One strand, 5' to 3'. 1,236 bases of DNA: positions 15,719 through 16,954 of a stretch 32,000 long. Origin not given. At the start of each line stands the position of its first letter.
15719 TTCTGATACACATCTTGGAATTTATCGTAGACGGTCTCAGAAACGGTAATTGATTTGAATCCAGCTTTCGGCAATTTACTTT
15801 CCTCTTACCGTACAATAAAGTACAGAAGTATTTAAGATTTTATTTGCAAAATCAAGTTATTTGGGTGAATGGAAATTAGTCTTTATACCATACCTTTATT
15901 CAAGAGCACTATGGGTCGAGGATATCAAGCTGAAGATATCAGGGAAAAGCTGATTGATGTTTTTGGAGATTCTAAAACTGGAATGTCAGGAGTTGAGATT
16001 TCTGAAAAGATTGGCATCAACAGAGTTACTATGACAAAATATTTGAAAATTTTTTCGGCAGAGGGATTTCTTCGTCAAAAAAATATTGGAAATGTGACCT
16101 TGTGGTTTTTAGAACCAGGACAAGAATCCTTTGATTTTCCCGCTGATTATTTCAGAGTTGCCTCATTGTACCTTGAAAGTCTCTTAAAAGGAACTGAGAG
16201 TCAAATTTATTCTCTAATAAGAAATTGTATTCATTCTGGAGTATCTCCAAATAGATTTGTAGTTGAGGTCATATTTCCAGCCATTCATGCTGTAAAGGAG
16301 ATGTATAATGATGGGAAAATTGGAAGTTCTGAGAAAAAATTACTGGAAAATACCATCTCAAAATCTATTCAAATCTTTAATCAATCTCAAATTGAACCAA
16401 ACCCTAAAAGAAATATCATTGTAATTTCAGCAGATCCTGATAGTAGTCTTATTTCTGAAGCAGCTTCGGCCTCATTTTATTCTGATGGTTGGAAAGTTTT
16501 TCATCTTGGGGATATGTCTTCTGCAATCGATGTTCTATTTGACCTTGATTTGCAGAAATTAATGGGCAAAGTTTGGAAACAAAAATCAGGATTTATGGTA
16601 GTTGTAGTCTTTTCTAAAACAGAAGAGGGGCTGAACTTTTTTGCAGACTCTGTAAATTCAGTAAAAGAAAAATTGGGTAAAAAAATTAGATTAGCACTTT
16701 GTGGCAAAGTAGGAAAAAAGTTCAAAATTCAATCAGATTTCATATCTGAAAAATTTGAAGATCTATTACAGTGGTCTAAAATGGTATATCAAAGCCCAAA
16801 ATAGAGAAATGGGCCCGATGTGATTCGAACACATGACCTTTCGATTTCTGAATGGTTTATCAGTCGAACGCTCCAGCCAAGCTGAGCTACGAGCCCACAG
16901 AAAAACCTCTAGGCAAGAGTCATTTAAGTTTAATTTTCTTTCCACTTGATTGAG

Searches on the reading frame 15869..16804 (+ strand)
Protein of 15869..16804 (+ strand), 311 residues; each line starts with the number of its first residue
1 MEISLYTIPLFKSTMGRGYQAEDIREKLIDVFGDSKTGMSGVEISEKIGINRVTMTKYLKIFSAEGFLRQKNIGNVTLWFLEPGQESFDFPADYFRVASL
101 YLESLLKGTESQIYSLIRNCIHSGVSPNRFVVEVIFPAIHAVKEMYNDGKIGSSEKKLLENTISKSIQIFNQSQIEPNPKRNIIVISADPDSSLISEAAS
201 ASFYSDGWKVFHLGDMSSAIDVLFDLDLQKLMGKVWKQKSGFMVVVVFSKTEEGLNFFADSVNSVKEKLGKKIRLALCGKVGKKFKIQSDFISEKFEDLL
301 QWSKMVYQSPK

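Call 78: search_protein_families(library=pfam, proteins=[window:15869-16804:+], max_evalue=0.001)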
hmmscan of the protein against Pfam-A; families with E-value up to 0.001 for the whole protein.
window:15869-16804:+ (311 aa): 1 family
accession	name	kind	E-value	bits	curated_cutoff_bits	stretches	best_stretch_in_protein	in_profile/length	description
PF02607.22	B12-binding_2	-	0.00089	19.8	23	0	101-151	5-54/74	B12 binding domain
